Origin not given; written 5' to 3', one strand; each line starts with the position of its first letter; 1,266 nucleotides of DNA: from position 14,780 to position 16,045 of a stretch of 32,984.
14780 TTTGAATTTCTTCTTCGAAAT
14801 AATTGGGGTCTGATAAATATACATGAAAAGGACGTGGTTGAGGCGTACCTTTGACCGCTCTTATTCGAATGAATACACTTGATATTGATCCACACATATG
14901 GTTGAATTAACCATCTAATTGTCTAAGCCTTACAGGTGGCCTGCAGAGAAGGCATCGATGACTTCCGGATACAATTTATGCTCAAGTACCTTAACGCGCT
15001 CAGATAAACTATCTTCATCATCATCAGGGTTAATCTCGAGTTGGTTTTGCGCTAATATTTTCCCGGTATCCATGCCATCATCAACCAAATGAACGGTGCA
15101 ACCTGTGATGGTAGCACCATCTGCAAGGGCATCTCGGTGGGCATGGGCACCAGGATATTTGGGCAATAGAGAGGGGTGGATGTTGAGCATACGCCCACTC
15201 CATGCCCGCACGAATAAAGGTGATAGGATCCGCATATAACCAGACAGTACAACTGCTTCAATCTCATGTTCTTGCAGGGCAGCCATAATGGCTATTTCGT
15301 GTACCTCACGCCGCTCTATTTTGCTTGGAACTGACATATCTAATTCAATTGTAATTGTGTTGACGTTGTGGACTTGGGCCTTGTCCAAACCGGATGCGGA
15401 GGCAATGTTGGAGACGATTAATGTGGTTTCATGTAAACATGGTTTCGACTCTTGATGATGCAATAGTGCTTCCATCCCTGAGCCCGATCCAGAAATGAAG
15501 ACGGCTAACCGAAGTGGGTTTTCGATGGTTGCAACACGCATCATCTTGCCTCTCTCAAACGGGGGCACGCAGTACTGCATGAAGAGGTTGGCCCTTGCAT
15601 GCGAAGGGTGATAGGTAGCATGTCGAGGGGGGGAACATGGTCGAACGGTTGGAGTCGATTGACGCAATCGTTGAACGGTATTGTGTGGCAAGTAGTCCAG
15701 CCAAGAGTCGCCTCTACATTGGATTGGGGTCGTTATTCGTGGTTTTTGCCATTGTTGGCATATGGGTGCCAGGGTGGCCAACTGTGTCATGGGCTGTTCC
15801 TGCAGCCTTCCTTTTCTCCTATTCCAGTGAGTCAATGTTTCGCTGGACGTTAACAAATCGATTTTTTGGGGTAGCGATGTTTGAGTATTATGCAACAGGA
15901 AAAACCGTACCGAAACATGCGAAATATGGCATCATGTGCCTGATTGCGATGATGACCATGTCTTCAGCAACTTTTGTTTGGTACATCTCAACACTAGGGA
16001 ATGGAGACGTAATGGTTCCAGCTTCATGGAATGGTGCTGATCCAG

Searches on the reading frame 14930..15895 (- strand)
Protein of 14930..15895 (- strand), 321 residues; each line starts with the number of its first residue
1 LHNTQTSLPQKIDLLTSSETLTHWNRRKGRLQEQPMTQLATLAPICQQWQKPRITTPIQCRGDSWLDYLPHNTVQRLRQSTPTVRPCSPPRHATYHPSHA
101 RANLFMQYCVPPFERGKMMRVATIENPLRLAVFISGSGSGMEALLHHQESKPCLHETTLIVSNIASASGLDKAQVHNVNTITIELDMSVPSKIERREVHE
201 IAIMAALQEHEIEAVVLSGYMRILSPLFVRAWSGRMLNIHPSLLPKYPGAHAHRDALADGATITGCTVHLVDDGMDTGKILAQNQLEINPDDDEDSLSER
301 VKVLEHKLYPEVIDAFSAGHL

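Call 93: search_protein_families(library=pfam, proteins=[window:14930-15895:-], max_evalue=0.00001)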
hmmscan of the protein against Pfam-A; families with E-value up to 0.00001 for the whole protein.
window:14930-15895:- (321 aa): 1 family
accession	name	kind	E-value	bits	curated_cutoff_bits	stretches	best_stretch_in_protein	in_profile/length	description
PF00551.24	Formyl_trans_N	-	1.9e-50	171.5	26.1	1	129-313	2-181/181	Formyl transferase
